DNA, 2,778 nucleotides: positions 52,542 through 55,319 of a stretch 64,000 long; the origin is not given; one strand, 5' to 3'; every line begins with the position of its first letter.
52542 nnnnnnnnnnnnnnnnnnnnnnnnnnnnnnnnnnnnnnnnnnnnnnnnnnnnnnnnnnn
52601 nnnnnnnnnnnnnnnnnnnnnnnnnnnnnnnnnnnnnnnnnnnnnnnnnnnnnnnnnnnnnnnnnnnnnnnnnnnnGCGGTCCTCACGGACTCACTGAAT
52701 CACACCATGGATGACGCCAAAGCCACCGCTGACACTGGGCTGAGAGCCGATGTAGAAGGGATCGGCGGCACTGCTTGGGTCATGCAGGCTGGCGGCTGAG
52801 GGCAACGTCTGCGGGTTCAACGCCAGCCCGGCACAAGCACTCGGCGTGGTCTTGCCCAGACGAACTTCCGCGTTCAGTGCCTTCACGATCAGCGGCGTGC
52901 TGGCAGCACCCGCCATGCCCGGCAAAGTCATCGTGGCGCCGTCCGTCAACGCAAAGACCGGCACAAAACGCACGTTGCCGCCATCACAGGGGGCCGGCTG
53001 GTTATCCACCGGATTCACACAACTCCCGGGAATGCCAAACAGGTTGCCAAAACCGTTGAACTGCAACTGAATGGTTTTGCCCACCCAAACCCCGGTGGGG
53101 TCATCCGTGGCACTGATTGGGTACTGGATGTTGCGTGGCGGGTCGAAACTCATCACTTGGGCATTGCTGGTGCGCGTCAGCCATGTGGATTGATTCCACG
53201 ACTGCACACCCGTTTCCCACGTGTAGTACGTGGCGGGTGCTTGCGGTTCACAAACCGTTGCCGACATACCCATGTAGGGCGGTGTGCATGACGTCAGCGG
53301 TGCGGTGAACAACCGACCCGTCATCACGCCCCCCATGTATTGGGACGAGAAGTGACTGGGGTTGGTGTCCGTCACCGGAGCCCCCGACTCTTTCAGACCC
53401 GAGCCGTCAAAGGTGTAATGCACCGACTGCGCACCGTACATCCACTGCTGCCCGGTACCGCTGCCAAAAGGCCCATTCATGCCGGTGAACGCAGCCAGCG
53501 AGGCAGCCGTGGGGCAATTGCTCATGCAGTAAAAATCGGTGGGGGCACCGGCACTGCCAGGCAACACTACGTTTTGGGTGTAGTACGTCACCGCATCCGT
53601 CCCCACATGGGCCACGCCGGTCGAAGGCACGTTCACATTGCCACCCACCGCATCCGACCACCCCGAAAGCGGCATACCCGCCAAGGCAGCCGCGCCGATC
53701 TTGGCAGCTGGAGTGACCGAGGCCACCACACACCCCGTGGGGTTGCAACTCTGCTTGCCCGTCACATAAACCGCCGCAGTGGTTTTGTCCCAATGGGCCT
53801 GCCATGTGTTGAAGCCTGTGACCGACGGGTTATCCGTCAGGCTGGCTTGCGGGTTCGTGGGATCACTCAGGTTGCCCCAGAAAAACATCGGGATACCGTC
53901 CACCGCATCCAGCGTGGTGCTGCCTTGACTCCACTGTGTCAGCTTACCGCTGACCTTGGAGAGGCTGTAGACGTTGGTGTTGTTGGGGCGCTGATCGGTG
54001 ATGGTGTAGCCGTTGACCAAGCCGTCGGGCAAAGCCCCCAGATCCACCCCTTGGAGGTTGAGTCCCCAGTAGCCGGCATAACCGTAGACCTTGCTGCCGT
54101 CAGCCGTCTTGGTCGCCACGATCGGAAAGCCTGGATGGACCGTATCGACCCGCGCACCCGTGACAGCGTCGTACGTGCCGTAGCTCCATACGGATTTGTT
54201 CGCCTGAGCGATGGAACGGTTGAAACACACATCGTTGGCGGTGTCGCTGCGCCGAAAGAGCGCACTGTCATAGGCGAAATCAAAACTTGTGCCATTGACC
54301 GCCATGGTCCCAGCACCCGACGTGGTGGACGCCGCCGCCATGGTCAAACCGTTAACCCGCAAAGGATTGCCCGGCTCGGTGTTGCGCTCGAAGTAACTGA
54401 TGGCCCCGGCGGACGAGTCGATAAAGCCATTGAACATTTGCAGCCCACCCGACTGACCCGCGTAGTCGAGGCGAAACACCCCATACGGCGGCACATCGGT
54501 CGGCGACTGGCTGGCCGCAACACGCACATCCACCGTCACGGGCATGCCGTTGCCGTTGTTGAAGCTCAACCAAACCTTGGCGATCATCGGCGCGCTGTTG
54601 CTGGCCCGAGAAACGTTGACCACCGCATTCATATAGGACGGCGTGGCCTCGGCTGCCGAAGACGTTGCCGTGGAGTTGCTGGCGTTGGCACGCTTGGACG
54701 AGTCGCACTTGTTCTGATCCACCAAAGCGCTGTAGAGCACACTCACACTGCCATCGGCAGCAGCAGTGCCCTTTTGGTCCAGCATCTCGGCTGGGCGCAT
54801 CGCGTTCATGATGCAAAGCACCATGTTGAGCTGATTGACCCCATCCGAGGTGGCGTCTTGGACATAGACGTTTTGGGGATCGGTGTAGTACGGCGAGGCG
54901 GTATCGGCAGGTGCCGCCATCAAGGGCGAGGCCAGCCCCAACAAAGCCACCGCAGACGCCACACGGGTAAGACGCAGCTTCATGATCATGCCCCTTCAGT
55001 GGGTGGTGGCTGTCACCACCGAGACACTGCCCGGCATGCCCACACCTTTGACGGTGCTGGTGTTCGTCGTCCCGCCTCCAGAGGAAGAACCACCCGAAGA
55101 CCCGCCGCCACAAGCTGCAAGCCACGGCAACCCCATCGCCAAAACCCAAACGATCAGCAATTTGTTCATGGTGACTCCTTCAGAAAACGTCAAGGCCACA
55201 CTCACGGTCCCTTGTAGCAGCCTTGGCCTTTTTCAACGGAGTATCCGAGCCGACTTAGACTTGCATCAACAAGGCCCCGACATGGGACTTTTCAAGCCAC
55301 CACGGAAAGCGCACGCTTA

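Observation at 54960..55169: Lipoprotein and large protein are in frame, split by one TGA: possible donor-strand anchoring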

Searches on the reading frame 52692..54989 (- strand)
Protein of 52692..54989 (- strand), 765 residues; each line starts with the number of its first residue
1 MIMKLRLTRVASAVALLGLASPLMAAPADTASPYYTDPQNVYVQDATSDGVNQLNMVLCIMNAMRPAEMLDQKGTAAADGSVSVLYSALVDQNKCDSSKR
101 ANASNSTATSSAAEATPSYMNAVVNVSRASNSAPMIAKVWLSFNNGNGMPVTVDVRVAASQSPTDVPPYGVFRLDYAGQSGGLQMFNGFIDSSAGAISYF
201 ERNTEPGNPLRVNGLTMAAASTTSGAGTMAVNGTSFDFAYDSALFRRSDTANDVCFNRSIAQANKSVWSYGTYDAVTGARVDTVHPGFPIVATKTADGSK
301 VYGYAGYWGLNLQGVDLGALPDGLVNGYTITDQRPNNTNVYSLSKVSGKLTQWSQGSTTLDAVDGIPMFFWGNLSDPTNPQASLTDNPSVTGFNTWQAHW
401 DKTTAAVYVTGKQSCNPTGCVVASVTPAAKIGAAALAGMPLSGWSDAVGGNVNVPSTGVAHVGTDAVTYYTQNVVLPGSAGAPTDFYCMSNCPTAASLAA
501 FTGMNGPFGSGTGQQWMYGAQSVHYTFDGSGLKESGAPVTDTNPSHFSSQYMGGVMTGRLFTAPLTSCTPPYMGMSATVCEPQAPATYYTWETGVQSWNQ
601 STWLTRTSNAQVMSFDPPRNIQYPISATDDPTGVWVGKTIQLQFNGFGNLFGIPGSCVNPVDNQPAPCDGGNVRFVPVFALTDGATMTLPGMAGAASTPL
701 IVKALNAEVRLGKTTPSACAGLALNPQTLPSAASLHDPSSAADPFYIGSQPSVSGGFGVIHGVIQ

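Call 4: search_protein_families(library=ncbifam, proteins=[window:52692-54989:-], max_evalue=1)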
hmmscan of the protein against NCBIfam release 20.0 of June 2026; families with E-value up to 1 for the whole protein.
window:52692-54989:- (765 aa): 0 families

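Call 5: search_solved_structures(query=window:52692-54989:-, max_evalue=1)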
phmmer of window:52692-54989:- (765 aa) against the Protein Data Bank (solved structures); distinct sequences matched with E-value up to 1: 1.
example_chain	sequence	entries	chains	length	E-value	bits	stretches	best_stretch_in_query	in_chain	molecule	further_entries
9mte_A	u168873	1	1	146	0.16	13.3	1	571-611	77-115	VHH nanobody 27A05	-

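Call 6: search_protein_families(library=pfam, proteins=[window:52692-54989:-], max_evalue=1)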
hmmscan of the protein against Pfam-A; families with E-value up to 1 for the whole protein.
window:52692-54989:- (765 aa): 2 families
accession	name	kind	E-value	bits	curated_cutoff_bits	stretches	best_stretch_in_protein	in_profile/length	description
PF04663.18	Phenol_monoox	-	0.13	12.8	27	1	559-604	21-66/66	Phenol hydroxylase conserved region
PF12080.14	GldM_4th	-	0.17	13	24.6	1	169-240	4-73/114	GldM C-terminal domain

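Call 7: find_homologous_proteins(query=window:52692-54989:-)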
Query window:52692-54989:- (765 aa): 289 proteins with E <= 0.001 among 8000 candidates; the best 120 are listed.
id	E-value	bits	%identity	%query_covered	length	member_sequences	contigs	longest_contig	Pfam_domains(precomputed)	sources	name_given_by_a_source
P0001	0.0e+0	1714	99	100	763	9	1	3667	-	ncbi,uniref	ncbi:MAG: hypothetical protein AB3X37_01045 [Leptothrix ochracea]|uniref:hypothetical protein n=1 Ta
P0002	0.0e+0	1029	61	100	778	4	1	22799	-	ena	-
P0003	4.0e-230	784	52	97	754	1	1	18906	-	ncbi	-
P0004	6.4e-230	784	52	99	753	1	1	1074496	-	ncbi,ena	-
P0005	1.8e-228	779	52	99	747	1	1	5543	-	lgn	-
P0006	1.1e-227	776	51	100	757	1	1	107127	-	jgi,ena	-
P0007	1.3e-226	773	50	100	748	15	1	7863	-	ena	-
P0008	1.7e-224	766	50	99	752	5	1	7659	-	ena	-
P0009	1.2e-223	763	50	100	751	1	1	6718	-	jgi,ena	-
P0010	8.2e-222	757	52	96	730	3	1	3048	-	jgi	jgi:hypothetical protein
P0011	2.0e-219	749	50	99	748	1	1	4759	-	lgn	-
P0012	2.3e-219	749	50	99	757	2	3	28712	-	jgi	jgi:hypothetical protein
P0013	2.4e-219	749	49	99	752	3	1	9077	-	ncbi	-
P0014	3.5e-219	748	50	100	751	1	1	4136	-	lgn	-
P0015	4.0e-218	745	50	100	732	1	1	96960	-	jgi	jgi:hypothetical protein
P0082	2.5e-196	672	46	100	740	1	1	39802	-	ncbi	ncbi:MAG: hypothetical protein WA632_09130 [Gallionella sp.]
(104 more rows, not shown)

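Call 9: find_encoding_contigs(protein=P0002, flank=6000, max_places=2)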
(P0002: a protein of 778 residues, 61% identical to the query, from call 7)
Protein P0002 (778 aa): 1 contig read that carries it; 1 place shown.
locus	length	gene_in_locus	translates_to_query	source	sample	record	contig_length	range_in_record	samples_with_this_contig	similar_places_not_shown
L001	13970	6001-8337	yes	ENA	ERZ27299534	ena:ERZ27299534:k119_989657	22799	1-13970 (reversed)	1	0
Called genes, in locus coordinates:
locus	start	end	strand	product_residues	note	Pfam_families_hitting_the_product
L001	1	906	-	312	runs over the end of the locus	PF08447:PAS_3, PF00989:PAS, PF08448:PAS_4 (weak), PF13188:PAS_8 (weak), PF13426:PAS_9, PF08447:PAS_3 (weak)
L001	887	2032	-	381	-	PF00072:Response_reg, PF13487:HD_5, PF01966:HD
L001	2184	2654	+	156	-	PF16747:Adhesin_E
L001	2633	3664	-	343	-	PF00753:Lactamase_B, PF19583:ODP (weak)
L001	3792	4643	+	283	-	PF02424:ApbE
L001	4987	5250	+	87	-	PF01176:eIF-1a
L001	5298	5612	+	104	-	PF00313:CSD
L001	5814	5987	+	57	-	-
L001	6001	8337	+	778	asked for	-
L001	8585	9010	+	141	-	-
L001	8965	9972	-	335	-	PF00583:Acetyltransf_1 (weak), PF13508:Acetyltransf_7 (weak)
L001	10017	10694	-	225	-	PF01810:LysE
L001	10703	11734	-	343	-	PF08240:ADH_N, PF00107:ADH_zinc_N, PF13602:ADH_zinc_N_2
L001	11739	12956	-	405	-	PF00108:Thiolase_N, PF00109:ketoacyl-synt (faint), PF02803:Thiolase_C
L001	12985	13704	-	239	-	PF00005:ABC_tran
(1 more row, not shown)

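Call 10: find_encoding_contigs(protein=P0004, flank=6000, max_places=2)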
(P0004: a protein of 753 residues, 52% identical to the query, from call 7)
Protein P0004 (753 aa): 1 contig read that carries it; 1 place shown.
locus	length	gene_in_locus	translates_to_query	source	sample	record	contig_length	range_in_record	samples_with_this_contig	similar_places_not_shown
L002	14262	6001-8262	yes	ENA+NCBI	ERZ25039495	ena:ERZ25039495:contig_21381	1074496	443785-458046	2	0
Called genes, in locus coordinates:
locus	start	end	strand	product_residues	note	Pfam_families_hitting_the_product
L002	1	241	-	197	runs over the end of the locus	PF13580:SIS_2, PF01380:SIS (weak)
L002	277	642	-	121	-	PF02021:UPF0102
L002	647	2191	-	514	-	PF04348:LppC, PF13458:Peripla_BP_6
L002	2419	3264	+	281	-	PF00590:TP_methylase, PF23016:RsmI_C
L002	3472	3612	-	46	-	-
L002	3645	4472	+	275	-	PF00107:ADH_zinc_N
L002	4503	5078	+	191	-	PF00756:Esterase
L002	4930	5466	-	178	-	-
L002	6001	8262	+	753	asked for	-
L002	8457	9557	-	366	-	PF08331:QueG_DUF1730, PF13187:Fer4_9 (faint), PF13484:Fer4_16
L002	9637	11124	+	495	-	PF03853:YjeF_N, PF01256:Carb_kinase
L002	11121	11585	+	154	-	PF02367:TsaE, PF13191:AAA_16 (weak)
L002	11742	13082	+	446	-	PF11741:AMIN, PF01520:Amidase_3, PF01476:LysM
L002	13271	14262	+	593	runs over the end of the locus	PF02518:HATPase_c (weak), PF13589:HATPase_c_3, PF01119:DNA_mis_repair, PF08676:MutL_C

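Call 11: find_encoding_contigs(protein=P0082, flank=6000, max_places=2)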
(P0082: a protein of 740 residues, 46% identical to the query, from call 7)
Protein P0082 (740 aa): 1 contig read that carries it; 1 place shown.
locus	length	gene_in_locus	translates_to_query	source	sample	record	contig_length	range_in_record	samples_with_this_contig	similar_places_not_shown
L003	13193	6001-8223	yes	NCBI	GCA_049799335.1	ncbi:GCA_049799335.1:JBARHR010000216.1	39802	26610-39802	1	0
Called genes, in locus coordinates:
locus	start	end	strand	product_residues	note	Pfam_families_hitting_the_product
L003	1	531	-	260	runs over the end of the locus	PF00460:Flg_bb_rod, PF22692:LlgE_F_G_D1, PF06429:Flg_bbr_C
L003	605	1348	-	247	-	PF00460:Flg_bb_rod (weak), PF22692:LlgE_F_G_D1, PF06429:Flg_bbr_C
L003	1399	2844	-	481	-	PF00460:Flg_bb_rod, PF22692:LlgE_F_G_D1, PF07559:FlgE_D2, PF06429:Flg_bbr_C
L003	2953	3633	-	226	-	PF03963:FlgD, PF13861:FLgD_tudor, PF13860:FlgD_ig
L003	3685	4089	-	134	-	PF00460:Flg_bb_rod, PF06429:Flg_bbr_C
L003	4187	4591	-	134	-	PF00460:Flg_bb_rod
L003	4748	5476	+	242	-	PF17656:ChapFlgA_N, PF13144:ChapFlgA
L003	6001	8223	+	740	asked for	-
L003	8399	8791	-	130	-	-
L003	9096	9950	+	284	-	PF03988:DUF347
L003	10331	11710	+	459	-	PF06751:EutB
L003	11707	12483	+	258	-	PF05985:EutC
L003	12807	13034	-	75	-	-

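Call 15: find_related_loci(query=A1, collection=genome_contigs, flank=3000)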
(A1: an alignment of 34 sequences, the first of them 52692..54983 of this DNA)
Query A1 (763 aa) in genome_contigs; peptide patterns used: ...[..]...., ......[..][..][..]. (x = any residue, [..] = any of these).
145 stretches matched a pattern; 51 encode a relative of the query (tblastn E <= 1e-3); 51 distinct loci.
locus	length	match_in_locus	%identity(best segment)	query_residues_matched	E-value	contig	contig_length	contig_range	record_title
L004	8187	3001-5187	52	22-763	0e+0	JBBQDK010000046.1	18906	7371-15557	MAG: Gammaproteobacteria bacterium isolate Co_metawrap_1177 Cmw_1177_k141_24627660_length_18906_cov_8.0000, whole genome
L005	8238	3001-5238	52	7-763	0e+0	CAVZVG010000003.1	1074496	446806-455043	MAG: uncultured Gammaproteobacteria bacterium isolate MFD02416.bin.1.7 genome assembly, contig: contig_21381, whole geno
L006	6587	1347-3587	48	8-763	0e+0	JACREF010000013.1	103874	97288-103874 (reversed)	MAG: Gammaproteobacteria bacterium isolate NC_groundwater_1692_Pr3_B-0.1um_59_58 SR-2_scaffold_141_716452, whole genome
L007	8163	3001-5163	51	23-763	0e+0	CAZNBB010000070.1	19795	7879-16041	MAG TPA_asm: uncultured Gammaproteobacteria bacterium isolate binchicken_co129_755 genome assembly, contig: NODE_7891_le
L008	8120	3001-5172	50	23-763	0e+0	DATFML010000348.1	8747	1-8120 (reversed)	MAG TPA_asm: Gammaproteobacteria bacterium isolate SMAG_U9224 k141_291992, whole genome shotgun sequence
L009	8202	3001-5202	49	3-763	0e+0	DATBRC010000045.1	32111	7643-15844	MAG TPA_asm: Burkholderiaceae bacterium isolate SMAG_U4119 k141_872499, whole genome shotgun sequence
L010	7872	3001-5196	48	12-763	0e+0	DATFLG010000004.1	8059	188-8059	MAG TPA_asm: Gammaproteobacteria bacterium isolate SMAG_U9191 k141_73591, whole genome shotgun sequence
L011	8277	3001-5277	48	3-763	0e+0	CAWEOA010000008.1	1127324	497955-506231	MAG: uncultured Gammaproteobacteria bacterium isolate MFD02923.bin.1.150 genome assembly, contig: contig_7499, whole gen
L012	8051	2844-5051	47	3-763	0e+0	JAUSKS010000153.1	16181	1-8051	MAG: Gallionellaceae bacterium isolate E14_metabat.bin.70 E14_k141_1265329, whole genome shotgun sequence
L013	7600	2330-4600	48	5-763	0e+0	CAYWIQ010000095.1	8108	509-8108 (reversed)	MAG TPA_asm: uncultured Chromatiaceae bacterium isolate binchicken_co224_249 genome assembly, contig: NODE_9709_length_8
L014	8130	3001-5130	48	25-763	0e+0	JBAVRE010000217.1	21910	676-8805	MAG: Steroidobacteraceae bacterium isolate MFD02960_ilm_asm_bin4 k127_137498, whole genome shotgun sequence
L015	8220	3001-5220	46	1-763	0e+0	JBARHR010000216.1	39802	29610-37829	MAG: Gallionella sp. isolate MFD06487_ilm_asm_bin4 k127_103911, whole genome shotgun sequence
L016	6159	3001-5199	48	6-763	0e+0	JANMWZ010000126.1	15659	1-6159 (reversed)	MAG: Gammaproteobacteria bacterium isolate OTE_88_metabat_208_sub OTE_88_k141_4553148, whole genome shotgun sequence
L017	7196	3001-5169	48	28-763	0e+0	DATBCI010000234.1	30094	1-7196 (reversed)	MAG TPA_asm: Burkholderiaceae bacterium isolate SMAG_U5781 k141_2529085, whole genome shotgun sequence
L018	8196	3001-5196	47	3-763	0e+0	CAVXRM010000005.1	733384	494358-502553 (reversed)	MAG: uncultured Gammaproteobacteria bacterium isolate MFD02134.bin.2.247 genome assembly, contig: contig_21085, whole ge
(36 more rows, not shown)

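Call 26: predict_structure(alignment_id=A1)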
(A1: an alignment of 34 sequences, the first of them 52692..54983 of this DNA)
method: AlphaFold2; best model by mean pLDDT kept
length: 763 residues; sequences in the alignment: 34
mean_pLDDT: 80.3   pTM: 0.70
mean pLDDT of the five models: 80.3, 79.1, 77.9, 75.2, 73.7
residues with pLDDT >= 90: 201; 70-90: 436; 50-70: 76; < 50: 50
segments of 3 or more residues with pLDDT < 50: 1-23, 97-114, 281-284, 761-763
pLDDT, mean of each block of 10 residues (from residue 1): 37 38 58 74 70 83 85 86 84 53 27 58 90 94 73 93 87 91 92 88 74 87 89 89 88 86 80 76 64 85 71 77 87 78 90 90 89 77 86 91 90 70 86 75 84 85 88 83 94 93 88 83 92 91 84 91 77 73 90 82 85 71 89 86 66 82 77 83 82 76 81 86 91 94 93 64 47
secondary structure, 60 per line:
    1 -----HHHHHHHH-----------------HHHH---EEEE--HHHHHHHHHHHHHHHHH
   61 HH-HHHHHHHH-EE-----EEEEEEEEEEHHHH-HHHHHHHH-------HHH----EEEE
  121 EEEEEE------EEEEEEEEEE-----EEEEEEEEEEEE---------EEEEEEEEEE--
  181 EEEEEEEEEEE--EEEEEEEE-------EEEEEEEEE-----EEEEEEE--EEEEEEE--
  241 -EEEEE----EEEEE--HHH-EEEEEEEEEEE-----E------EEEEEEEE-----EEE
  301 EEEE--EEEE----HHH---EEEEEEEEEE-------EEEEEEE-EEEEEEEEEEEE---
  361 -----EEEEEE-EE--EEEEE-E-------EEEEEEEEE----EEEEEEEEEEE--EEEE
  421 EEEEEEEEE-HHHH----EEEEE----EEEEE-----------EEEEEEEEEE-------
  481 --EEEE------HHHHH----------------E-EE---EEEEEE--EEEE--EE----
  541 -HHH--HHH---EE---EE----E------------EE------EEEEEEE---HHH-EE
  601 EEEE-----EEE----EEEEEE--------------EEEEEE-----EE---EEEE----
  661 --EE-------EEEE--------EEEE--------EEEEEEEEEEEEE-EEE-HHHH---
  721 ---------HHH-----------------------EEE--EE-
elements in order (helices of 4 or more, strands of 3 or more residues): H6-13 H31-34 E38-41 H44-62 H64-71 E80-89 H90-93 H95-102 E117-126 E133-142 E148-159 E169-178 E181-191 E194-201 E209-217 E223-229 E232-238 E242-246 E251-255 E262-272 E285-292 E298-304 E307-310 E321-330 E338-344 E346-357 E366-371 E377-381 E391-399 E404-414 E417-429 H431-434 E439-443 E448-452 E464-473 E483-486 H493-497 E521-526 E529-532 E585-591 E599-604 E610-612 E617-622 E637-642 E653-656 E672-675 E684-687 E696-708 E710-712 H714-717 E756-758

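Call 31: fold_search(model_id=the predicted structure, library=pdb)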
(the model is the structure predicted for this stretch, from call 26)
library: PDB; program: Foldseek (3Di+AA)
matches with E <= 10: 219; with E <= 0.001: 0
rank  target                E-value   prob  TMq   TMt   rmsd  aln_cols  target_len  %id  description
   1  9gou_A                2.3e-02  0.08  0.09  0.10  26.6       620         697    8  Cryo-EM structure of acylaminoacyl-peptidase in complex with dichlorvos (released 2025-10-22)
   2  7qun_B                5.2e-02  0.04  0.07  0.08  27.7       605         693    8  CryoEM structure of mammalian AAP in complex with Meropenem (released 2022-11-16)
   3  7qun_A                6.3e-02  0.02  0.07  0.07  27.5       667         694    9  CryoEM structure of mammalian AAP in complex with Meropenem (released 2022-11-16)
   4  7px8_A                8.2e-02  0.02  0.06  0.06  29.0       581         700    9  CryoEM structure of mammalian acylaminoacyl-peptidase (released 2022-05-25)
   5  7y5u_C                1.2e-01  0.07  0.08  0.13  28.7       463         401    8  Cryo-EM structure of the monomeric human CAF1LC-H3-H4 complex (released 2023-08-16)
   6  5o9z_w                1.3e-01  0.04  0.10  0.08  24.3       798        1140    8  Cryo-EM structure of a pre-catalytic human spliceosome primed for activation (B complex) (released 2017-08-16)
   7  2ol7_A                2.2e-01  0.07  0.07  0.16  21.9       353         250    8  The crystal structure of OspA mutant (released 2007-12-11)
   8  3alx_B                3.0e-01  0.03  0.10  0.12  25.2       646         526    8  Crystal structure of the measles virus hemagglutinin bound to its cellular receptor SLAM (MV-H(L482R)-SLAM(N102H/R108Y (released 2011-01-12)
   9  1oac_A                3.0e-01  0.03  0.05  0.06  24.7       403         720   10  CRYSTAL STRUCTURE OF A QUINOENZYME: COPPER AMINE OXIDASE OF ESCHERICHIA COLI AT 2 ANGSTROEMS RESOLUTION (released 1996-04-03)
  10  1w7c_A                3.8e-01  0.01  0.06  0.06  29.4       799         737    6  PPLO at 1.23 Angstroms (released 2006-08-31)
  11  3cfv_B                4.0e-01  0.03  0.07  0.11  27.4       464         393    8  Structural basis of the interaction of RbAp46/RbAp48 with histone H4 (released 2008-06-10)
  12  4cke_A                4.7e-01  0.01  0.06  0.05  25.3       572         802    6  Vaccinia virus capping enzyme complexed with SAH in P1 form (released 2014-03-19)
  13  5t4y_C                5.2e-01  0.01  0.05  0.05  28.5       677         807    7  Crystal structure of BT1762-1763 (released 2016-12-14)
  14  1rky_A                5.5e-01  0.01  0.04  0.04  29.4       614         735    6  PPLO + Xe (released 2004-12-07)
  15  6c23_N                5.8e-01  0.04  0.08  0.13  27.2       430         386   10  Cryo-EM structure of PRC2 bound to cofactors AEBP2 and JARID2 in the Compact Active State (released 2018-01-24)
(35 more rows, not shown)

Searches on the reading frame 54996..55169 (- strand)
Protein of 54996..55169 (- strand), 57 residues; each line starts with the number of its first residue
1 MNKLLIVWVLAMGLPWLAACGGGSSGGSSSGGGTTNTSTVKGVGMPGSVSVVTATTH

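Call 4: search_protein_families(library=ncbifam, proteins=[window:54996-55169:-], max_evalue=1)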
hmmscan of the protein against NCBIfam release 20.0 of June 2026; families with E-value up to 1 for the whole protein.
window:54996-55169:- (57 aa): 3 families
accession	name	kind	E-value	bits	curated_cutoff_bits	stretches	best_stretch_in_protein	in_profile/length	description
NF058595.1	invert_tail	domain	0.0029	17.9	37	1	4-54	56-107/113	lipo-invert putative C-terminal anchoring domain-containing protein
NF045774.1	cytochro_C551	exception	0.017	15.1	118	1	1-36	1-36/110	cytochrome c551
NF047847.2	SS_mature_LptM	equivalog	0.12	12.4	27.7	1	1-21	1-21/31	LPS translocon maturation chaperone LptM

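Call 6: search_protein_families(library=pfam, proteins=[window:54996-55169:-], max_evalue=1)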
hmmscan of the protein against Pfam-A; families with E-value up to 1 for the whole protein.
window:54996-55169:- (57 aa): 0 families

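Call 33: find_homologous_proteins(query=A3, max_evalue=10)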
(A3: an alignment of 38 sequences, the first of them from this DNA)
Query A3 (38 sequences) (57 aa, profile of the alignment): 1126 proteins with E <= 10 among 8000 candidates; the best 120 are listed.
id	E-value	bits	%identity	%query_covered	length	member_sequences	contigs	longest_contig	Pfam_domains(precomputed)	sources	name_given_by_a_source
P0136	4.0e-17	80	35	95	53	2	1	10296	-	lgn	-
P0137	6.4e-16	76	45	84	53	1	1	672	-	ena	-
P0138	6.8e-16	76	40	88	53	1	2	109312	-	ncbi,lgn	-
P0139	7.3e-16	75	45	84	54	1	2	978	-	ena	-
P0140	9.5e-16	75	50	67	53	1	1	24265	-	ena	-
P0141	2.1e-15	74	40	84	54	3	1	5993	-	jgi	jgi:hypothetical protein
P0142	2.1e-15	74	41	95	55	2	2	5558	-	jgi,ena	-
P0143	2.5e-15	74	43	53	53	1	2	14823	-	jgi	jgi:hypothetical protein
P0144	2.6e-15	74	55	35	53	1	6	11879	-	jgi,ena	jgi:hypothetical protein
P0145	3.7e-15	73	37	95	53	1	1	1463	-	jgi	jgi:ABC-type phosphate/phosphonate transport system substrate-binding protein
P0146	4.2e-15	73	45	89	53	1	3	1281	-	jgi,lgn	jgi:curli biogenesis system outer membrane secretion channel CsgG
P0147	4.7e-15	73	41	84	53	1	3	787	-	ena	-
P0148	5.1e-15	73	42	84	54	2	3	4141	-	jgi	jgi:hypothetical protein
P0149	6.3e-15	73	60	35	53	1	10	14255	-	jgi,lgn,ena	jgi:hypothetical protein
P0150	6.4e-15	72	67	26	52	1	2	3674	-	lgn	-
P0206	3.3e-13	67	100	100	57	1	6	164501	-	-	-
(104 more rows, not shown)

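Call 74: search_protein_families(library=ncbifam, alignment_id=A3, max_evalue=0.01)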
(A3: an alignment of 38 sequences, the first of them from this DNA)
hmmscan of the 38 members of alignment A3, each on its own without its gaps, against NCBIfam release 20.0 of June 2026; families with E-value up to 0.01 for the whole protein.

A. member 1, seq(57 aa): 1 family
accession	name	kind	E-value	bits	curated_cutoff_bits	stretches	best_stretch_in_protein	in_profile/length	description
NF058595.1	invert_tail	domain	0.0029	17.9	37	1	4-54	56-107/113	lipo-invert putative C-terminal anchoring domain-containing protein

B. families by the number of members that match (of 38 scanned): 11 families
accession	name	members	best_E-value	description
NF058595.1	invert_tail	24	2.1e-05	lipo-invert putative C-terminal anchoring domain-containing protein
NF045774.1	cytochro_C551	6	0.00072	cytochrome c551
NF053527.1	lipo_Cory_WKLS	4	0.00094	WKL family lipoprotein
NF047847.2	SS_mature_LptM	4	0.001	LPS translocon maturation chaperone LptM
NF040901.1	SeO3_TeO2_ExtH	2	0.0016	selenite/tellurite reduction operon rhodanese-like protein ExtH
NF003782.0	PRK05371.1-3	2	0.0019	Xaa-Pro dipeptidyl-peptidase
NF050142.1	PG1828_fam_lipo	2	0.0053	PG1828 family lipoprotein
NF033865.1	fusolisin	2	0.0061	fusolisin family autotransporter serine protease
TIGR04359.1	TrbK_RP4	1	0.001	entry exclusion lipoprotein TrbK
NF037973.1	metallo_SslE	1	0.0011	lipoprotein metalloprotease SslE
NF002827.0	PRK03002.1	1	0.0071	peptidylprolyl isomerase PrsA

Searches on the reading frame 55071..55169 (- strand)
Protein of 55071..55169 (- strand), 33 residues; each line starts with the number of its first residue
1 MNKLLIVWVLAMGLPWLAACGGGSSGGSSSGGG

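Call 77: search_protein_families(library=ncbifam, proteins=[window:55071-55169:-], max_evalue=10)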
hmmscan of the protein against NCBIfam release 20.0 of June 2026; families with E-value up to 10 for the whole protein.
seq(33 aa): 3 families
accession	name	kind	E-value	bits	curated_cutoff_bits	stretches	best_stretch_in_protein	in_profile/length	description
NF058595.1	invert_tail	domain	0.012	16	37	1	4-31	56-83/113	lipo-invert putative C-terminal anchoring domain-containing protein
NF045774.1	cytochro_C551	exception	0.036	14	118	1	1-27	1-26/110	cytochrome c551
NF047847.2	SS_mature_LptM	equivalog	0.04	14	27.7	1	1-21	1-21/31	LPS translocon maturation chaperone LptM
